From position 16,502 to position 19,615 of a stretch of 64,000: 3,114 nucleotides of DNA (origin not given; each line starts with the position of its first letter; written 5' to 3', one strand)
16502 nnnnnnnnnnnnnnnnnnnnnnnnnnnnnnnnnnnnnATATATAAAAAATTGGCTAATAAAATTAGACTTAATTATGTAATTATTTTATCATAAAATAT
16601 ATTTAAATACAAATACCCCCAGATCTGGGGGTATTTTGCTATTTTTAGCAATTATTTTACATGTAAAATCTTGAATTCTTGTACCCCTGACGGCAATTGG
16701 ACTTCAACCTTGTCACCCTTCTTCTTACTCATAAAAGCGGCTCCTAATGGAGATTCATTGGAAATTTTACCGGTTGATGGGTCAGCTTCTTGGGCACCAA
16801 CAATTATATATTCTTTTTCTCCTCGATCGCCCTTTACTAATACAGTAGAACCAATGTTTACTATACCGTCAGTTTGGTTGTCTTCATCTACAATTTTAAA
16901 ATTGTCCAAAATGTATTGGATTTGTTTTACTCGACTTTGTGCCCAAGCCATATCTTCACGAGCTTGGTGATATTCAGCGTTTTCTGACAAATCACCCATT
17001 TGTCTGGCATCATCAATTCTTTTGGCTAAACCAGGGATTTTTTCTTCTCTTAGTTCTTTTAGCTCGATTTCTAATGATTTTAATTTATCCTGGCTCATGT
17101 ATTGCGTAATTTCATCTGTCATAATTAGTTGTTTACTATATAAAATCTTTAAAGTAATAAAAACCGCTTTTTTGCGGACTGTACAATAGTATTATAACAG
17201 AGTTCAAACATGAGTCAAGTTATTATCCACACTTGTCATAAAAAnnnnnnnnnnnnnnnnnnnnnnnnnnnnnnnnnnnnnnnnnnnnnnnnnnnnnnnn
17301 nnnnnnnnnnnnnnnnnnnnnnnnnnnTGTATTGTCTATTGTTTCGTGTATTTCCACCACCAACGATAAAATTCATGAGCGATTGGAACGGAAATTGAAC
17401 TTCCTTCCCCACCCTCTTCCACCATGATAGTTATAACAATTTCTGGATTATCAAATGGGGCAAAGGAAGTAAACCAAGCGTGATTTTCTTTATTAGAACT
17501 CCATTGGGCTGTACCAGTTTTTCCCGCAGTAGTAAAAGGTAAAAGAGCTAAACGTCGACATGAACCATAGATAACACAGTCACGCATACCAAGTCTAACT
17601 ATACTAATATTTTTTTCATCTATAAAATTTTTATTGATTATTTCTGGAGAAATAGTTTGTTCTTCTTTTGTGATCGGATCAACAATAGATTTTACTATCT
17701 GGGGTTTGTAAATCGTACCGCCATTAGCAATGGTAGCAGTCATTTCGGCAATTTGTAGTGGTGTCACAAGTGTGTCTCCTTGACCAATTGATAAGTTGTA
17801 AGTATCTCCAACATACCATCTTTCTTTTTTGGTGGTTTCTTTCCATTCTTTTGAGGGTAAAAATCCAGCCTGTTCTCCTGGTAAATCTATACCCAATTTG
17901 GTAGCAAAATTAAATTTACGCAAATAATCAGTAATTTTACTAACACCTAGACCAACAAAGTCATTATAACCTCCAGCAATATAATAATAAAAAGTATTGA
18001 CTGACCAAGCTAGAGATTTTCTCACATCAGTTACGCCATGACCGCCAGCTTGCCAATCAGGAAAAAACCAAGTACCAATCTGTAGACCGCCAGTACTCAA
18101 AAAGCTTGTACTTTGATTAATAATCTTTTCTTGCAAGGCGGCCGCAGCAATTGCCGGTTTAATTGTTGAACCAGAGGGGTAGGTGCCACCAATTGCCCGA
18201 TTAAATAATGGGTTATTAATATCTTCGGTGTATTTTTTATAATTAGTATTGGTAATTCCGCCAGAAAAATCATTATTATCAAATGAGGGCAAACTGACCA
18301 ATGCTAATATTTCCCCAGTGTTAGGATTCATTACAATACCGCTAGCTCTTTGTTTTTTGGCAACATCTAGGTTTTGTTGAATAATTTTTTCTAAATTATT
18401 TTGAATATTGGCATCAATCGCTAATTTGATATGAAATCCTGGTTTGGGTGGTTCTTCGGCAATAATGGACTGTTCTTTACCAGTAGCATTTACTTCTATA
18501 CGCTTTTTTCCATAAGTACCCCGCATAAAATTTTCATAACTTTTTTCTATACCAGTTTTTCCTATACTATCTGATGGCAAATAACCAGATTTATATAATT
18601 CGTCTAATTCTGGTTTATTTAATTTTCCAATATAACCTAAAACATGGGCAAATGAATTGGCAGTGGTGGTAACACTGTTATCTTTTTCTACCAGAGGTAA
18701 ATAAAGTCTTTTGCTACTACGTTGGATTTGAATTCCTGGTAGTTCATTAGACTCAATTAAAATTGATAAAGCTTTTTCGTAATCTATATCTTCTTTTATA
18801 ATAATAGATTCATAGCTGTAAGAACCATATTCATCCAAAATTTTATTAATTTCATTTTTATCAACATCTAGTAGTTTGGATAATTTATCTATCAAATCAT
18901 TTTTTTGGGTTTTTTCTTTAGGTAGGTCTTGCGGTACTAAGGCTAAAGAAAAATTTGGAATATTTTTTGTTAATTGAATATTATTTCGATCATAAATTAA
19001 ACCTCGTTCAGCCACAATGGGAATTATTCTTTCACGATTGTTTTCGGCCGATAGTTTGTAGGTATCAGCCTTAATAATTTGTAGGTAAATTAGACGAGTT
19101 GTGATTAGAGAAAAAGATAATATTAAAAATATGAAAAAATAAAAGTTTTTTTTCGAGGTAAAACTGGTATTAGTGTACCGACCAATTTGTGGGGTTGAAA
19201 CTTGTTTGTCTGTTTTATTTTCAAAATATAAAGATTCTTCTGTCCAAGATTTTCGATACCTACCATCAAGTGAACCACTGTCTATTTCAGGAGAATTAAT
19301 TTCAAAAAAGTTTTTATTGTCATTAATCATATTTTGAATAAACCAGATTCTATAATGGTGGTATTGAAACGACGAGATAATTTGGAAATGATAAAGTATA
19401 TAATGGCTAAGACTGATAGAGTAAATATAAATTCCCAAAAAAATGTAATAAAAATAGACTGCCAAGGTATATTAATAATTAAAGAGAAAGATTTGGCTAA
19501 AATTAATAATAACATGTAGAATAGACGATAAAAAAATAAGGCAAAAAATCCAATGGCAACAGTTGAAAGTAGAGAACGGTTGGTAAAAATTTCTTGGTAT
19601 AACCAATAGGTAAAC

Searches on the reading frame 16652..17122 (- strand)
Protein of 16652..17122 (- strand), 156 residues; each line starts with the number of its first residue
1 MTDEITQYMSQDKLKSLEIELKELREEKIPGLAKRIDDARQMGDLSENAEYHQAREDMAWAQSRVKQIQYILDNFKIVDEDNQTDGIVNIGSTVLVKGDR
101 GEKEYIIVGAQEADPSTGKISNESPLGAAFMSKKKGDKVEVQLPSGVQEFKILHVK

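Call 78: search_protein_families(library=pfam, proteins=[window:16652-17122:-], max_evalue=0.00001)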
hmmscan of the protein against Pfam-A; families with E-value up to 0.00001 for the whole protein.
window:16652-17122:- (156 aa): 2 families
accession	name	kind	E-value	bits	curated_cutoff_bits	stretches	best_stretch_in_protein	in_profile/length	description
PF01272.25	GreA_GreB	-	9e-23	80.5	26.9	1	84-156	2-76/77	Transcription elongation factor, GreA/GreB, C-term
PF03449.20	GreA_GreB_N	-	3.3e-19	69.3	24.5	1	8-77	2-71/71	Transcription elongation factor, N-terminal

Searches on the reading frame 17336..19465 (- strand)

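Call 78: search_protein_families(library=pfam, proteins=[window:17336-19465:-], max_evalue=0.00001)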
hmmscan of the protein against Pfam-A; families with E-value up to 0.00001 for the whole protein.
window:17336-19465:- (709 aa): 2 families
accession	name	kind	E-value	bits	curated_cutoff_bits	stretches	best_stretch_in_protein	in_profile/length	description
PF00905.27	Transpeptidase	-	4.9e-64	216.8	22.1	1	376-699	3-297/299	Penicillin binding protein transpeptidase domain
PF03717.20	PBP_dimer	-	4.7e-39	135.1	24.4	1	150-331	2-175/180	Penicillin-binding Protein dimerisation domain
